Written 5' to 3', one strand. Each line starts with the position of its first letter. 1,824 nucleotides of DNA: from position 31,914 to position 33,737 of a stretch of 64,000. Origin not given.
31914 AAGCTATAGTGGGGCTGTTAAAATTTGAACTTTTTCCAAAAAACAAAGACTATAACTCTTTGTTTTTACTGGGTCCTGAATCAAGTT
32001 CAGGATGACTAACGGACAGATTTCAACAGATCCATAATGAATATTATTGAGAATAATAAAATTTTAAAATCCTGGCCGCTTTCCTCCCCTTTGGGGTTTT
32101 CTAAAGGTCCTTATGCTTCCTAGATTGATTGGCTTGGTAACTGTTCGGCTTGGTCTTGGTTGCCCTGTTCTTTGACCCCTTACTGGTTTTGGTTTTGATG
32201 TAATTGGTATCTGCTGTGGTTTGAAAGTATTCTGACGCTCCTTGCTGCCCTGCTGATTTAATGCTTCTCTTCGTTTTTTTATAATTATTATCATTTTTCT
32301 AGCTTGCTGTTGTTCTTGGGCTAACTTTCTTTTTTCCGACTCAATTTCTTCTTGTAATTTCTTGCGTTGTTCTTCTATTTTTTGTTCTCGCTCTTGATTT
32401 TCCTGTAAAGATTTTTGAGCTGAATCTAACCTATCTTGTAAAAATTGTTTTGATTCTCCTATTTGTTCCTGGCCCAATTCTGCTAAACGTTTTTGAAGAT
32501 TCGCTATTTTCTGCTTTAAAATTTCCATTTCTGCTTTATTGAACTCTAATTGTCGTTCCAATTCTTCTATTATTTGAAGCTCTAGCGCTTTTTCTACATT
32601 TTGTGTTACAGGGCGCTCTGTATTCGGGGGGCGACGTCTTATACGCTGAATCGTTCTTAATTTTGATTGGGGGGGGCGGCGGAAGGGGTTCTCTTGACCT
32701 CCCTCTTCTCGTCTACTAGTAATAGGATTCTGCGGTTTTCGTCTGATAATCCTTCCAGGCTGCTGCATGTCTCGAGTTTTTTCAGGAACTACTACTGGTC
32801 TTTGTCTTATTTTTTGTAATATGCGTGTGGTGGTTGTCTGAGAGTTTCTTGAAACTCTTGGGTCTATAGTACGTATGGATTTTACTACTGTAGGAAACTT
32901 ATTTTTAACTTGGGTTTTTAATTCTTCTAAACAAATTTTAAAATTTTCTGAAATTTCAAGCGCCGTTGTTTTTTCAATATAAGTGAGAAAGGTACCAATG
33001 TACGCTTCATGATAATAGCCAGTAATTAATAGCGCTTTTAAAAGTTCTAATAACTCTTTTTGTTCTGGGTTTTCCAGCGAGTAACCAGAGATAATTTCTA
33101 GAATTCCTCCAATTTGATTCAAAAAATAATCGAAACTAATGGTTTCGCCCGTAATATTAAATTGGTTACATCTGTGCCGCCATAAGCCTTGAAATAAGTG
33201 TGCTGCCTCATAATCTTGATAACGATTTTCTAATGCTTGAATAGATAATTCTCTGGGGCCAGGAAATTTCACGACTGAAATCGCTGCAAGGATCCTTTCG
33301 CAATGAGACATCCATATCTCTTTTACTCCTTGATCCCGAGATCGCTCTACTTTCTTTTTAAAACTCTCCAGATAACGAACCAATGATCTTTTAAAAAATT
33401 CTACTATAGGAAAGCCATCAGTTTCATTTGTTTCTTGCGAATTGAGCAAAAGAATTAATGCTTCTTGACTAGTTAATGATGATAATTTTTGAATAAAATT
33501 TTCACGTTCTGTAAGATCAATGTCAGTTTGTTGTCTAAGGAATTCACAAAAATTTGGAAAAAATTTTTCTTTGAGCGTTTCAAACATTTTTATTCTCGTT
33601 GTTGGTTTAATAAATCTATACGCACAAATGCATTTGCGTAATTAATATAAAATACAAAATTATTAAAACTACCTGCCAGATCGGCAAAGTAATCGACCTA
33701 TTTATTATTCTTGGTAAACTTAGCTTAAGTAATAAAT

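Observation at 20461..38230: Effector-like island of coiled-coil and low-complexity proteins, with each gene separated by MITE-like repeats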

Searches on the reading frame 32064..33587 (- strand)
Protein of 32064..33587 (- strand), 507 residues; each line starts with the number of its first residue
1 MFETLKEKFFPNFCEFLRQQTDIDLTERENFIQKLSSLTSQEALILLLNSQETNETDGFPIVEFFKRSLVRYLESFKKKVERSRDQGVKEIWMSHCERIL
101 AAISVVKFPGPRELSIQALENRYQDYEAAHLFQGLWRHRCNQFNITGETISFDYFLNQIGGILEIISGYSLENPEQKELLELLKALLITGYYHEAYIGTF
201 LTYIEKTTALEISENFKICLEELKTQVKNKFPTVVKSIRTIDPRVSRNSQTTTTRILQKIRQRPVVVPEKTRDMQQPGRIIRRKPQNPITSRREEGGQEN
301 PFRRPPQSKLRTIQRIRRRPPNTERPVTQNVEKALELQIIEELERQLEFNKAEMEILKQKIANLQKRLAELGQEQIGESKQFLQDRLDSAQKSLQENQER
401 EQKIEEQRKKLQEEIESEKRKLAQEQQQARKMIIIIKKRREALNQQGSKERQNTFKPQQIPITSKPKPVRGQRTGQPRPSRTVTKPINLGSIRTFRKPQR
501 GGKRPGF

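Call 5: search_protein_families(library=pfam, proteins=[window:32064-33587:-], max_evalue=0.01)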
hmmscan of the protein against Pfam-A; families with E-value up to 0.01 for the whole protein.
window:32064-33587:- (507 aa): 0 families

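Call 9: search_protein_families(library=ncbifam, proteins=[window:32064-33587:-], max_evalue=0.01)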
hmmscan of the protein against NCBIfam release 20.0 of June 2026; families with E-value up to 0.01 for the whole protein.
window:32064-33587:- (507 aa): 3 families
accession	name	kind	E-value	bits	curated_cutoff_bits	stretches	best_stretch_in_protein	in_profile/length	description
TIGR02168.1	SMC_prok_B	equivalog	0.00031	18.6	567.35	1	338-453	840-957/1181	chromosome segregation protein SMC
TIGR02169.1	SMC_prok_A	equivalog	0.0011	16.7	729.4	1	338-451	813-928/1165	chromosome segregation protein SMC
NF045487.1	ASRP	equivalog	0.0054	15.4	300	1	339-446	318-424/593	archaea-specific SMC-related protein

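Call 63: search_protein_families(library=padloc, proteins=[window:32064-33587:-], max_evalue=0.001)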
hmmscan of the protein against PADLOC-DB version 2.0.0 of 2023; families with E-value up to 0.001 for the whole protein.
window:32064-33587:- (507 aa): 1 family
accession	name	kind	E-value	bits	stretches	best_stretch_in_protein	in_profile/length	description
PDLC00551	JetC2|JetC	-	0.00016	17.7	1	301-442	850-992/1365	DUF3584 domain; MukB-like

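Call 64: search_protein_families(library=phrogs, proteins=[window:32064-33587:-], max_evalue=0.001)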
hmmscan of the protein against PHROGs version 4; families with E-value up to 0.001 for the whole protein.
window:32064-33587:- (507 aa): 0 families

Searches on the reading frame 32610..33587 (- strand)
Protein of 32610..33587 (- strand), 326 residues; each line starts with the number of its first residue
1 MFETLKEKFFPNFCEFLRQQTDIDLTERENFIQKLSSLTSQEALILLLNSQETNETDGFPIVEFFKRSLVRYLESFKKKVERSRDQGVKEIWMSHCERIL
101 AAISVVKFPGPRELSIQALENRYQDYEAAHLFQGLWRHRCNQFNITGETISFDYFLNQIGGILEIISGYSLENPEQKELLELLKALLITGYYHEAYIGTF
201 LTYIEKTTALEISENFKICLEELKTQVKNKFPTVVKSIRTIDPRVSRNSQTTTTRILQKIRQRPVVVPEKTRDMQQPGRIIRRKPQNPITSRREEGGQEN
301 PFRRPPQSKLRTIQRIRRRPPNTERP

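Call 68: search_solved_structures(query=window:32610-33587:-, max_evalue=0.1)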
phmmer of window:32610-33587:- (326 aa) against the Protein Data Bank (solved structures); distinct sequences matched with E-value up to 0.1: 2.
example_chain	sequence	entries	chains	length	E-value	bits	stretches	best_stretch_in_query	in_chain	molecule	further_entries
6j72_A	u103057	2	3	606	0.026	17.1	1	45-140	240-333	Isoniazid inducible gene protein IniA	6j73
8xav_G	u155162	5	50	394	0.033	16.7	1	62-189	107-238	DUF4297 | Restriction endonuclease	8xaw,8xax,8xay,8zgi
